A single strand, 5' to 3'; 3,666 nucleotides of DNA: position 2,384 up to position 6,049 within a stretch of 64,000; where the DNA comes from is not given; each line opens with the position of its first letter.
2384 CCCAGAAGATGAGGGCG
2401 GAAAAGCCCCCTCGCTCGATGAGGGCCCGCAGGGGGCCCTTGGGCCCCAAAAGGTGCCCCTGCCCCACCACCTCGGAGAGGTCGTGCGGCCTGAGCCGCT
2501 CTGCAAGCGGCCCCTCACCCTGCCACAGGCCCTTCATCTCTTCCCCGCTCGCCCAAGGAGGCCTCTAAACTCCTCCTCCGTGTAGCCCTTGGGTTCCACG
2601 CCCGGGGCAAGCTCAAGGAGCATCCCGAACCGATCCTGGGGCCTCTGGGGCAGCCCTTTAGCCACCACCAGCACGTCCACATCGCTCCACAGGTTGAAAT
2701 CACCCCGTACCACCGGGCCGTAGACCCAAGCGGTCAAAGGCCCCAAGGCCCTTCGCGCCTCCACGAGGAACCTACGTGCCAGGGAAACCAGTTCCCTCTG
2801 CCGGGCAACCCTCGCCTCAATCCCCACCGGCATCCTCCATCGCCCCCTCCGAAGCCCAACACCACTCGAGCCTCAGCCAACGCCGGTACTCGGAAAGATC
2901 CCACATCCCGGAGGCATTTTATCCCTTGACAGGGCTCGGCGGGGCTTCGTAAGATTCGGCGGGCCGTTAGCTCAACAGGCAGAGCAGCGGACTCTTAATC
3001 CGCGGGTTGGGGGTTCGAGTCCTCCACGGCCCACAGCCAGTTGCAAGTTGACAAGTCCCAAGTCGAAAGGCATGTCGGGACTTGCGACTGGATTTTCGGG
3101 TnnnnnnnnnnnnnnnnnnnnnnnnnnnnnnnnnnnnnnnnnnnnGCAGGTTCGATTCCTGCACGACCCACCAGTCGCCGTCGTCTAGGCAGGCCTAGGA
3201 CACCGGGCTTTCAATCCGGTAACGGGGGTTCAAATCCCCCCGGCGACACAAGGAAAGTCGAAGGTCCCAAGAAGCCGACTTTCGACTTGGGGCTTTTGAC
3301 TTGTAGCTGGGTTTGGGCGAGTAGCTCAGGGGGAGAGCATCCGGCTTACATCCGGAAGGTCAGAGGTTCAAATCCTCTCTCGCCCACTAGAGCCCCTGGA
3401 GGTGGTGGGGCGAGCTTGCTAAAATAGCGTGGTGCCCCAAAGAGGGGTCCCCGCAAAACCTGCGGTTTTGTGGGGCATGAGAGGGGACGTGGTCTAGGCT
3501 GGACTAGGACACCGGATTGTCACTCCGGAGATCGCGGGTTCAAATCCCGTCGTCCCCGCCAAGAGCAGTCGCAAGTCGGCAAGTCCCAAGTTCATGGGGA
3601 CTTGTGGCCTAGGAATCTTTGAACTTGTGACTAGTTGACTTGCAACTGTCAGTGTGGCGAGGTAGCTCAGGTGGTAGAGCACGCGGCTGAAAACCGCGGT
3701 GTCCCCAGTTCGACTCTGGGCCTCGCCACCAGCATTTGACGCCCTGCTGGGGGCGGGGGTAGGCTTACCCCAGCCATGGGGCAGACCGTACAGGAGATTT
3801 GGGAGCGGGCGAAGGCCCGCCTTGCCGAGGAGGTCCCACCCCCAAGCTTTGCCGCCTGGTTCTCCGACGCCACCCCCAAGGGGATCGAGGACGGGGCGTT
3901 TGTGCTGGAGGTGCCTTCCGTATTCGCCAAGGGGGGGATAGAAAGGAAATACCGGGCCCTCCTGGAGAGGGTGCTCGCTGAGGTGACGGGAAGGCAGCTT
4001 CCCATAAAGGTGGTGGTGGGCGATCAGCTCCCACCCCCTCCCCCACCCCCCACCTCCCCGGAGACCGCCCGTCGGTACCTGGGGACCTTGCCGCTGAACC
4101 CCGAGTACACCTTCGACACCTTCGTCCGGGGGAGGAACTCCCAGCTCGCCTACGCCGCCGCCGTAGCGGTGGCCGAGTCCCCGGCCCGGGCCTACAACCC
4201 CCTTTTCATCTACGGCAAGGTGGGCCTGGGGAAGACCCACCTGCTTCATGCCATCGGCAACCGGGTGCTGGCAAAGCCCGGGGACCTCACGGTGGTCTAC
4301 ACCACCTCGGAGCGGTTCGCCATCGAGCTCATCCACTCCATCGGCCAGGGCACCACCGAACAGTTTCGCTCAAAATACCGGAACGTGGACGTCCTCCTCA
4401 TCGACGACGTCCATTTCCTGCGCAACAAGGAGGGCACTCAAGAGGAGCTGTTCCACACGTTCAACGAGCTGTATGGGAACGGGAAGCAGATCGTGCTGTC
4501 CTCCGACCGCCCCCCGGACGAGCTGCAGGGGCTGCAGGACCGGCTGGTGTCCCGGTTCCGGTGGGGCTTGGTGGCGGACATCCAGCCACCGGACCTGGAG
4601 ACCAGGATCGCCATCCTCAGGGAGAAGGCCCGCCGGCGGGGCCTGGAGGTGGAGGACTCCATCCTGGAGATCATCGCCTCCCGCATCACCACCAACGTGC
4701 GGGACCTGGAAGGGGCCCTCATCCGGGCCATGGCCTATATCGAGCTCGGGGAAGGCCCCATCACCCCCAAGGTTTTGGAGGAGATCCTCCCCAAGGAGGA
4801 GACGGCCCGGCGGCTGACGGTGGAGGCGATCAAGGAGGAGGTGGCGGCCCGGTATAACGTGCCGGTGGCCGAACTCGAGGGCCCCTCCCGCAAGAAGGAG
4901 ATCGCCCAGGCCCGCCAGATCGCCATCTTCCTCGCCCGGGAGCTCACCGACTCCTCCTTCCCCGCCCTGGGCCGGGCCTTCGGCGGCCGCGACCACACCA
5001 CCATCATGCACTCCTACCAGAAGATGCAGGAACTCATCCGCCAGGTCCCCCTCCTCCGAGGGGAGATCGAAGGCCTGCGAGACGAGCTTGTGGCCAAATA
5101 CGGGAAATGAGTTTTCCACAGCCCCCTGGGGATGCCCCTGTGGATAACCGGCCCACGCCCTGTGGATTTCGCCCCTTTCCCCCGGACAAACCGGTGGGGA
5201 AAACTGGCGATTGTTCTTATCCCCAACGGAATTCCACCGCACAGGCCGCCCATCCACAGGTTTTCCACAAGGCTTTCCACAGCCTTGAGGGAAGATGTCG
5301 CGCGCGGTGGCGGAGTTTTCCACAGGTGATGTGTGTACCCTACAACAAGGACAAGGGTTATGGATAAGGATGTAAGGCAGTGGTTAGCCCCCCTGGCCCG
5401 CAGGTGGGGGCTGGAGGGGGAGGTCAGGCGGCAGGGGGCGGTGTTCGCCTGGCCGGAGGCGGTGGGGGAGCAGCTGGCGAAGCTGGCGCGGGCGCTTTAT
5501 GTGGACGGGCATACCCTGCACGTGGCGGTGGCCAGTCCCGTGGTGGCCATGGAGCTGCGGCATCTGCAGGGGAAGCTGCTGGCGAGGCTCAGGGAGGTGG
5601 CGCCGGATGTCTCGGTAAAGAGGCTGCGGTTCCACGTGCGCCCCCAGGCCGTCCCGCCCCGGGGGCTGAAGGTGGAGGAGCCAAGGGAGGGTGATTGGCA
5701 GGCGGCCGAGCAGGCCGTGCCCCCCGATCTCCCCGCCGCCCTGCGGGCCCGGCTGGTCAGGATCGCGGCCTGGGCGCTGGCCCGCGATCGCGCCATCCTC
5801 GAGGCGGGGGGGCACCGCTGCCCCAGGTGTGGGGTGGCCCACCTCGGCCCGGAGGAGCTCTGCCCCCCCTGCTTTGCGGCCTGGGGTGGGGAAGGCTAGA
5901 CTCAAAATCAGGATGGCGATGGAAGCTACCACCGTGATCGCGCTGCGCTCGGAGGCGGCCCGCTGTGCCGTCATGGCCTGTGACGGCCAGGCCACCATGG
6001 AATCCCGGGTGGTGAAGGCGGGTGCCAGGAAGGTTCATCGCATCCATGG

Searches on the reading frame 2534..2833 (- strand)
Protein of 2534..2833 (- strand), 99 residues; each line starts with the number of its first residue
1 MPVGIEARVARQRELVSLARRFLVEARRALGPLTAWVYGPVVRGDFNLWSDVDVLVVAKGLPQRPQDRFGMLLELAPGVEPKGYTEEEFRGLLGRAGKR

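Call 9: search_protein_families(library=pfam, proteins=[window:2534-2833:-])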
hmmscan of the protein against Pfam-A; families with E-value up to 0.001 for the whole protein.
window:2534-2833:- (99 aa): 1 family
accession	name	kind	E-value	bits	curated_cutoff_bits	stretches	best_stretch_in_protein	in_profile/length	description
PF01909.29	NTP_transf_2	-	7.9e-05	23.4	21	1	27-64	9-46/93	Nucleotidyltransferase domain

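Call 10: search_protein_families(library=ncbifam, proteins=[window:2534-2833:-])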
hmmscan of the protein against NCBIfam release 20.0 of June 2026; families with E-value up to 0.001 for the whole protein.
window:2534-2833:- (99 aa): 0 families

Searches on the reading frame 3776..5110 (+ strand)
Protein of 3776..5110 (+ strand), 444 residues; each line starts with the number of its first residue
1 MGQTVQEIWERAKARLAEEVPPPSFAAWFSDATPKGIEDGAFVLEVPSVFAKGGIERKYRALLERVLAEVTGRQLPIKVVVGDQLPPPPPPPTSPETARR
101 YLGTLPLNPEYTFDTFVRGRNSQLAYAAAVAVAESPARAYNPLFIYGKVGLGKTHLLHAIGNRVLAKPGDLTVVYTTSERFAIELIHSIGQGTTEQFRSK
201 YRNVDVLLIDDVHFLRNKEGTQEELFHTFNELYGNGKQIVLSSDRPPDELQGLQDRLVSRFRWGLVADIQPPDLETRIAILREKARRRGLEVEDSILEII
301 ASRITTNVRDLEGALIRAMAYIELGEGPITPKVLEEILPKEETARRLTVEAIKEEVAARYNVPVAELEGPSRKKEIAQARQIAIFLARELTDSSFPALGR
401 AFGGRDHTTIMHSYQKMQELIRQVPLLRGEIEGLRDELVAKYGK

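Call 9: search_protein_families(library=pfam, proteins=[window:3776-5110:+])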
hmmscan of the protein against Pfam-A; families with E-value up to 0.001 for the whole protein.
window:3776-5110:+ (444 aa): 6 families
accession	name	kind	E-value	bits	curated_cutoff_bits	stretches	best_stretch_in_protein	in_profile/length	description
PF00308.24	Bac_DnaA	-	5.2e-69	232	23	1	107-267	1-161/162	Bacterial DnaA ATPAse domain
PF08299.17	Bac_DnaA_C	-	3.2e-27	94.8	31.5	1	349-416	1-68/69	Bacterial dnaA protein helix-turn-helix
PF11638.13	DnaA_N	-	7.5e-11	42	24.6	1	6-68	1-64/65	DnaA N-terminal domain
PF01695.23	IstB_IS21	-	3.4e-09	37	24.1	1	143-248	95-197/238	IstB-like ATP binding protein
PF13401.12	AAA_22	-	6.3e-05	23.7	27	0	142-230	7-109/130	AAA domain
PF00004.35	AAA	-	0.00025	22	21.2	1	144-233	2-96/131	ATPase family associated with various cellular activities (AAA)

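Call 10: search_protein_families(library=ncbifam, proteins=[window:3776-5110:+])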
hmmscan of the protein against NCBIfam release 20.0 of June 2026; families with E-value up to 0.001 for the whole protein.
window:3776-5110:+ (444 aa): 22 families
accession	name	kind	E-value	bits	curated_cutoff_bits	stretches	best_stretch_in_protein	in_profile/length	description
TIGR00362.1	DnaA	equivalog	3.4e-151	504.2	343.9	1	9-437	1-436/437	chromosomal replication initiator protein DnaA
NF001154.0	PRK00149.3-3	equivalog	9.7e-92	308.3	410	1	25-436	29-456/462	chromosomal replication initiator protein DnaA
NF009087.0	PRK12422.1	equivalog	1.6e-61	208.9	657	1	107-421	104-425/455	chromosomal replication initiator protein DnaA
TIGR03420.1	DnaA_homol_Hda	equivalog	3.9e-32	111.6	194.8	1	107-315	8-202/226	DnaA regulatory inactivator Hda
NF005982.0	PRK08084.1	equivalog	6.3e-18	65.2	268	1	109-312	17-207/235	DnaA inactivator Hda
NF005304.0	PRK06835.1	equivalog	1.2e-15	57.5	215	1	140-261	183-305/330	ATP-binding protein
NF038214.1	IS21_help_AAA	equivalog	2.1e-14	53.8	200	1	141-247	91-194/232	IS21-like element helper ATPase IstB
NF005992.0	PRK08116.1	subfamily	9.9e-13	47.8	189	1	110-261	81-237/269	hypothetical protein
NF006505.0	PRK08939.1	equivalog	7.8e-11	41.8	228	1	120-212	136-226/306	primosomal protein DnaI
NF005378.0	PRK06921.1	subfamily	2.9e-10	39.7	207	1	140-261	117-240/266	hypothetical protein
NF006485.0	PRK08903.1-5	equivalog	5.6e-10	39.3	289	1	108-340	12-227/233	DnaA regulatory inactivator Hda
NF009043.0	PRK12377.1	subfamily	4.3e-08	33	389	1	111-222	71-182/248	ATP-binding protein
NF006486.0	PRK08903.1-6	equivalog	1.5e-05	24.7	307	1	113-307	16-185/222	DnaA regulatory inactivator Hda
NF006571.0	PRK09087.1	equivalog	2.6e-05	24.1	297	1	203-307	88-189/228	DnaA regulatory inactivator HdaA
NF006616.1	PRK09183.1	subfamily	7.9e-05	22.1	300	1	138-242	99-201/253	IS21-like element helper ATPase IstB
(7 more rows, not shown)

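Call 11: find_related_loci(query=window:3776-5110:+, collection=genome_contigs, flank=10000)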
Query window:3776-5110:+ (444 aa) in genome_contigs; peptide patterns used: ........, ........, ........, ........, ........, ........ (x = any residue, [..] = any of these).
600 stretches matched a pattern (row limit reached: there are more); 598 encode a relative of the query (tblastn E <= 1e-3); the best 80 are kept; 80 distinct loci.
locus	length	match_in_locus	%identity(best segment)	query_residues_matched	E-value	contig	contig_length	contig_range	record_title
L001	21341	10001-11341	84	1-443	0e+0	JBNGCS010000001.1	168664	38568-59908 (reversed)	MAG: Candidatus Bipolaricaulaceae bacterium isolate E05-006 bin1.fa-1, whole genome shotgun sequence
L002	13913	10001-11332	72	1-444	0e+0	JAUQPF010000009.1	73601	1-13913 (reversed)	MAG: Candidatus Bipolaricaulota bacterium isolate GMQP.bins.31.201705 NODE_179_length_73601_cov_244.253, whole genome sh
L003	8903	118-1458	61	1-443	5e-178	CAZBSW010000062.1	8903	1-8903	MAG TPA_asm: uncultured Thermotogae bacterium isolate SRP323688_co1_249 genome assembly, contig: NODE_11527_length_8903_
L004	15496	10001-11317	60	8-442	5e-175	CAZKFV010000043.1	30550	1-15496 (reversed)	MAG TPA_asm: uncultured Thermotogae bacterium isolate SRP067234_co1_261 genome assembly, contig: k99_505943, whole genom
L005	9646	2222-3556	60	1-442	1e-172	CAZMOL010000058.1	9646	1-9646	MAG TPA_asm: uncultured Thermotogae bacterium isolate SRP068000_co2_8 genome assembly, contig: NODE_8307_length_9646_cov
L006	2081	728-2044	60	8-442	0e+0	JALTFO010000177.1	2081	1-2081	MAG: Candidatus Bipolaricaulota bacterium isolate S014_metabat2_scaf2bin.116 S014_NODE_42366_length_2081_cov_3.054248, w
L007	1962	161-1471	59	9-442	0e+0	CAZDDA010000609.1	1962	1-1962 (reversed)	MAG TPA_asm: uncultured Thermotogae bacterium isolate binchicken_co334_192 genome assembly, contig: NODE_142897_length_1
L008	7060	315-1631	57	8-444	8e-166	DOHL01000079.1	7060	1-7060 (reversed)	MAG TPA_asm: Candidatus Acetothermia bacterium isolate UBA7950 contig_653, whole genome shotgun sequence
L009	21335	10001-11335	57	1-443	1e-164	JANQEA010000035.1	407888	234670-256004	MAG: Candidatus Bipolaricaulota bacterium isolate PL23a_bin.108 k99_679368, whole genome shotgun sequence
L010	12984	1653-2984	57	1-442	6e-164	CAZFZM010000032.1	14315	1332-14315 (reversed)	MAG TPA_asm: uncultured Thermotogae bacterium isolate SRP323688_co1_258 genome assembly, contig: NODE_6653_length_14315_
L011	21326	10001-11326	57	1-442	3e-164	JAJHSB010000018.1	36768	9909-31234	MAG: Candidatus Acetothermia bacterium isolate NSHQ14.2015.Bin1 k141_3790, whole genome shotgun sequence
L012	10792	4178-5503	58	1-442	3e-162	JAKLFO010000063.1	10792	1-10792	MAG: Candidatus Bipolaricaulota bacterium isolate RA.bin18 RA.bin18_63, whole genome shotgun sequence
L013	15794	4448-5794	56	1-442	1e-157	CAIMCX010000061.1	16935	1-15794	uncultured bacterium isolate AlinenSedimentsCore2_bin-0190 genome assembly, contig: bin-0190:061/124, whole genome shotg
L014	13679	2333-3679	55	1-443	2e-156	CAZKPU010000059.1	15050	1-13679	MAG TPA_asm: uncultured Thermotogae bacterium isolate binchicken_co42_504 genome assembly, contig: NODE_5765_length_1505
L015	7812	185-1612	53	1-443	3e-155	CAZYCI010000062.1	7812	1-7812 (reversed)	MAG TPA_asm: uncultured Thermotogae bacterium isolate binchicken_co77_115 genome assembly, contig: NODE_10264_length_781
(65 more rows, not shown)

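Call 43: find_encoding_contigs(protein=window:3776-5110:+, flank=10000, max_places=6)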
Protein window:3776-5110:+ (444 aa): 4 contigs read that carry it; 3 places shown.
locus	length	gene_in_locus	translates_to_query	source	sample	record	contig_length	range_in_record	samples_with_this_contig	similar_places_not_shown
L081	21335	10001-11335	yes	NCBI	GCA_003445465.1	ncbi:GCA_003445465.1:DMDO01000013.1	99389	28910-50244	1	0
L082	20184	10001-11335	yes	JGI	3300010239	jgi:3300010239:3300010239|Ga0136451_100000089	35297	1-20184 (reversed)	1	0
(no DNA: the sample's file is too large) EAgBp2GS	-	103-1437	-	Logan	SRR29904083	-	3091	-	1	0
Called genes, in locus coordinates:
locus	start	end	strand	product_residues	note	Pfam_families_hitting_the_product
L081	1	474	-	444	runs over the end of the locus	PF01547:SBP_bac_1, PF13416:SBP_bac_8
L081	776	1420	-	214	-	PF01081:Aldolase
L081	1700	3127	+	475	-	PF01637:ATPase_2, PF13191:AAA_16 (faint), PF13173:AAA_14 (weak), PF03008:DUF234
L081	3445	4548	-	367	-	PF00005:ABC_tran, PF13304:AAA_21 (faint), PF17912:OB_MalK, PF08402:TOBE_2, PF03459:TOBE (weak)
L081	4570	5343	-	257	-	PF09339:HTH_IclR, PF01614:IclR_C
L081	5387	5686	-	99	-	PF02597:ThiS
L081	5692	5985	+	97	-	PF02325:CCB3_YggT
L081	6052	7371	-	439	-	PF02706:Wzz, PF13807:GNVR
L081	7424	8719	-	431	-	PF05496:RuvB_N, PF00004:AAA, PF07728:AAA_5 (weak), PF13173:AAA_14 (weak), PF16193:AAA_assoc_2, PF12002:MgsA_C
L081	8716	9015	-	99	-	-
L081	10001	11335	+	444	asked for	PF11638:DnaA_N, PF00308:Bac_DnaA, PF01695:IstB_IS21, PF08299:Bac_DnaA_C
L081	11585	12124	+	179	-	PF05258:DciA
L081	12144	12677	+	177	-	PF00227:Proteasome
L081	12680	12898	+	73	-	-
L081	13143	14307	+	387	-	PF00004:AAA (weak), PF07728:AAA_5 (weak), PF07724:AAA_2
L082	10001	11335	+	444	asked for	PF11638:DnaA_N, PF00308:Bac_DnaA, PF01695:IstB_IS21, PF08299:Bac_DnaA_C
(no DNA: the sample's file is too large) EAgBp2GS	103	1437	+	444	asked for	PF11638:DnaA_N, PF00308:Bac_DnaA, PF01695:IstB_IS21, PF08299:Bac_DnaA_C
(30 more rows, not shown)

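Call 47: search_solved_structures(query=window:3776-5107:+, show_alignments=0, max_evalue=1e-10)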
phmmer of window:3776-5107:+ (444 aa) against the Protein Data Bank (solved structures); distinct sequences matched with E-value up to 1e-10: 10.
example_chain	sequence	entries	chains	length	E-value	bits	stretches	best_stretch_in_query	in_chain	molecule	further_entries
8btg_A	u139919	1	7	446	1.2e-120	407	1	4-438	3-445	Chromosomal replication initiator protein DnaA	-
8bv3_A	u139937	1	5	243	2.6e-84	287.3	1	107-331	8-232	Chromosomal replication initiator protein DnaA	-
2z4r_A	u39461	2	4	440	9.9e-84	285.4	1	15-437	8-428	Chromosomal replication initiator protein dnaA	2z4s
1l8q_A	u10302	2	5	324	2.3e-63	218.4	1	107-420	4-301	Chromosomal replication initiator protein dnaA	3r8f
2hcb_A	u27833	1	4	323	2.4e-63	218.3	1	107-420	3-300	Chromosomal replication initiator protein dnaA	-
1j1v_A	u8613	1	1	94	3.2e-16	63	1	348-423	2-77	Chromosomal replication initiator protein dnaA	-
3pvp_A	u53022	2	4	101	1.8e-14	57.2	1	352-418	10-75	Chromosomal replication initiator protein dnaA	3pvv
5x06_E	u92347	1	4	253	2.7e-13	53.4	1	106-312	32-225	DnaA regulatory inactivator Hda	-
3bos_A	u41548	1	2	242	4.9e-11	45.9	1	112-317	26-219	Putative DNA replication factor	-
3sc3_A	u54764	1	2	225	5.2e-11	45.8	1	121-317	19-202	Putative DNA replication regulator Hda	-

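Call 64: find_related_loci(query=window:3776-5110:+, collection=metagenome_contigs, flank=3000)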
Query window:3776-5110:+ (444 aa) in metagenome_contigs; peptide patterns used: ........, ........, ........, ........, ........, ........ (x = any residue, [..] = any of these).
599 stretches matched a pattern (row limit reached: there are more); 571 encode a relative of the query (tblastn E <= 1e-3); the best 80 are kept; 80 distinct loci.
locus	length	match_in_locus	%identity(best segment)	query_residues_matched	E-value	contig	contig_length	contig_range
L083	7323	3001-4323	75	1-443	0e+0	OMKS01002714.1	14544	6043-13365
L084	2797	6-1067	93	89-442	0e+0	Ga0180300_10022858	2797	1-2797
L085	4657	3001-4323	73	1-443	0e+0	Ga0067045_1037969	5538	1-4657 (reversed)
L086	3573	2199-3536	71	1-444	0e+0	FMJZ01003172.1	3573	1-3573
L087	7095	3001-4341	69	1-444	0e+0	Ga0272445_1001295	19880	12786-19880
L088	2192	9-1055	80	95-443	0e+0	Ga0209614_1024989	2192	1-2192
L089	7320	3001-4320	61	8-443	3e-175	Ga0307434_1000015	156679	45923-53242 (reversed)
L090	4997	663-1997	61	1-442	2e-176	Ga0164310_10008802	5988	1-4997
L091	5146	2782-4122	59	1-442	4e-174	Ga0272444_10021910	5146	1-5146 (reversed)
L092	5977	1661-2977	59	8-442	4e-170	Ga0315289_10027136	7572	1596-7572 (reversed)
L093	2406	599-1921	61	8-443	0e+0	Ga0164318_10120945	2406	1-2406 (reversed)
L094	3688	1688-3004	59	8-442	3e-175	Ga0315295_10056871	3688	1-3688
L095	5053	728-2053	59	1-442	1e-170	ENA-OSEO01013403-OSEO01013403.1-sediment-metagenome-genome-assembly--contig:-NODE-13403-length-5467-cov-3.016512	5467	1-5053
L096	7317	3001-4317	58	8-442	2e-165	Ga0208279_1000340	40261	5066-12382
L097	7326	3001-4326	58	1-443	4e-165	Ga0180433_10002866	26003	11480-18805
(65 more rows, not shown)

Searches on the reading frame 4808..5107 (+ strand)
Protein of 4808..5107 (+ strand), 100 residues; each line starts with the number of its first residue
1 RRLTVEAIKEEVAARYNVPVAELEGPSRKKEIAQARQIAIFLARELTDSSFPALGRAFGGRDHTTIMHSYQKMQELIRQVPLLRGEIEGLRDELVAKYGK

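Call 48: search_solved_structures(query=window:4808-5107:+, show_alignments=5, max_evalue=0.00001)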
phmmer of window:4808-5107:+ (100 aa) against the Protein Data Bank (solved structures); distinct sequences matched with E-value up to 0.00001: 5.
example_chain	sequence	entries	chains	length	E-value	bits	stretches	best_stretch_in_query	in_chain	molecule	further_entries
8btg_A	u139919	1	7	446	3.4e-18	69.1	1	3-94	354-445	Chromosomal replication initiator protein DnaA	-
1j1v_A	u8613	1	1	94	1.2e-17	67.4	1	4-79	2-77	Chromosomal replication initiator protein dnaA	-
3pvp_A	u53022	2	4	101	8.4e-16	61.5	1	9-74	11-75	Chromosomal replication initiator protein dnaA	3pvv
2hcb_A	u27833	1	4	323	1.2e-08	38.7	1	8-76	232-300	Chromosomal replication initiator protein dnaA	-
1l8q_A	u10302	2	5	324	1.2e-08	38.6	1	8-76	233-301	Chromosomal replication initiator protein dnaA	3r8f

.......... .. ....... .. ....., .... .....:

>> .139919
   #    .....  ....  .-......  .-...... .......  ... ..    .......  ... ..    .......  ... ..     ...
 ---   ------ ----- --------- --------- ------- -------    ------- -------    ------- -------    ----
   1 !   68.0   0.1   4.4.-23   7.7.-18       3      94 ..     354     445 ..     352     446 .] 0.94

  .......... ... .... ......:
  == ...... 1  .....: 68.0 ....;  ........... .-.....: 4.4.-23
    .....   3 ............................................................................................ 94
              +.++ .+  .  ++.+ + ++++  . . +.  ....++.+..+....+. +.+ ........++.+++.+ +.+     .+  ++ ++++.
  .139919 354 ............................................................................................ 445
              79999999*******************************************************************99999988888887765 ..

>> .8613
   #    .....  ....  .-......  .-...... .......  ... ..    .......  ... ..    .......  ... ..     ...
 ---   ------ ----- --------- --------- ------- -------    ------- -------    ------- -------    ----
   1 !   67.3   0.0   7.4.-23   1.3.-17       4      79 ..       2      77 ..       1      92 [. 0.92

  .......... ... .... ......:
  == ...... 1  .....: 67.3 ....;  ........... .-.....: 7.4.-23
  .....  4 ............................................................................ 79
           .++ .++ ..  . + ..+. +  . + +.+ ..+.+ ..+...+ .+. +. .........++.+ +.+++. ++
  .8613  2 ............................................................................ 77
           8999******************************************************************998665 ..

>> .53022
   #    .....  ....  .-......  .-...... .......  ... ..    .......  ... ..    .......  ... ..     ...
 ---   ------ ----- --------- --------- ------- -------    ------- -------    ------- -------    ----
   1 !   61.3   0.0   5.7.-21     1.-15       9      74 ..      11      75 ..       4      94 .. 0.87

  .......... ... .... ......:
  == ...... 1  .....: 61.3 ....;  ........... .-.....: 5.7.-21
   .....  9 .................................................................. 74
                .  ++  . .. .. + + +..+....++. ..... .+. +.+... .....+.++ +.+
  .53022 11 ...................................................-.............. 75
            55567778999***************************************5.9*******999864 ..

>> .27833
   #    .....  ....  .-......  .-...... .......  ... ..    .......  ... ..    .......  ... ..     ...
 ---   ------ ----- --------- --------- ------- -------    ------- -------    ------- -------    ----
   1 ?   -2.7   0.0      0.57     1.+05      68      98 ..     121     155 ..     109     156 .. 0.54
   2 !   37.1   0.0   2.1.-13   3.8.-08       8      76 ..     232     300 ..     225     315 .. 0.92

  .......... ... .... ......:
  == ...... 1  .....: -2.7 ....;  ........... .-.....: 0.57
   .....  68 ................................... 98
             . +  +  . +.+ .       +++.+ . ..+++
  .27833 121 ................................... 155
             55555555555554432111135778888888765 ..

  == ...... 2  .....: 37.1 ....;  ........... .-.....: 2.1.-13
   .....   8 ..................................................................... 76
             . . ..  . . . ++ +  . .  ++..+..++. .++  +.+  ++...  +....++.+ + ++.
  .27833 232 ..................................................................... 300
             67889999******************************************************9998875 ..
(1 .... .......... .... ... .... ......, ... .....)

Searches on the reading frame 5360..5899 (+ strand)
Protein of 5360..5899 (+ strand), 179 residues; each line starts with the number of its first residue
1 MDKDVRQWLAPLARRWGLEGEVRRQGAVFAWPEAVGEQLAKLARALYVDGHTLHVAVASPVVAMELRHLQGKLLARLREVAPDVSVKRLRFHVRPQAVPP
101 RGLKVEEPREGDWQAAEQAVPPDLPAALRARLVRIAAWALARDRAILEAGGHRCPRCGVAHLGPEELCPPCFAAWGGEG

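Call 9: search_protein_families(library=pfam, proteins=[window:5360-5899:+])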
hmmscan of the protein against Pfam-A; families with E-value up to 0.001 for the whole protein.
window:5360-5899:+ (179 aa): 1 family
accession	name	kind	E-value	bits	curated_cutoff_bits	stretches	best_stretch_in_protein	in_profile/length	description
PF05258.17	DciA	-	2.6e-16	60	24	1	5-91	2-89/89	Dna[CI] antecedent, DciA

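Call 10: search_protein_families(library=ncbifam, proteins=[window:5360-5899:+])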
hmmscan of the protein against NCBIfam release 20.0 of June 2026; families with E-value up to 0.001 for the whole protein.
window:5360-5899:+ (179 aa): 1 family
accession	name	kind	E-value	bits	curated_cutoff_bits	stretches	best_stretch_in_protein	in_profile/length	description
NF002871.0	PRK03195.1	equivalog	8.3e-07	29.1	246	1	11-91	82-162/187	DUF721 family protein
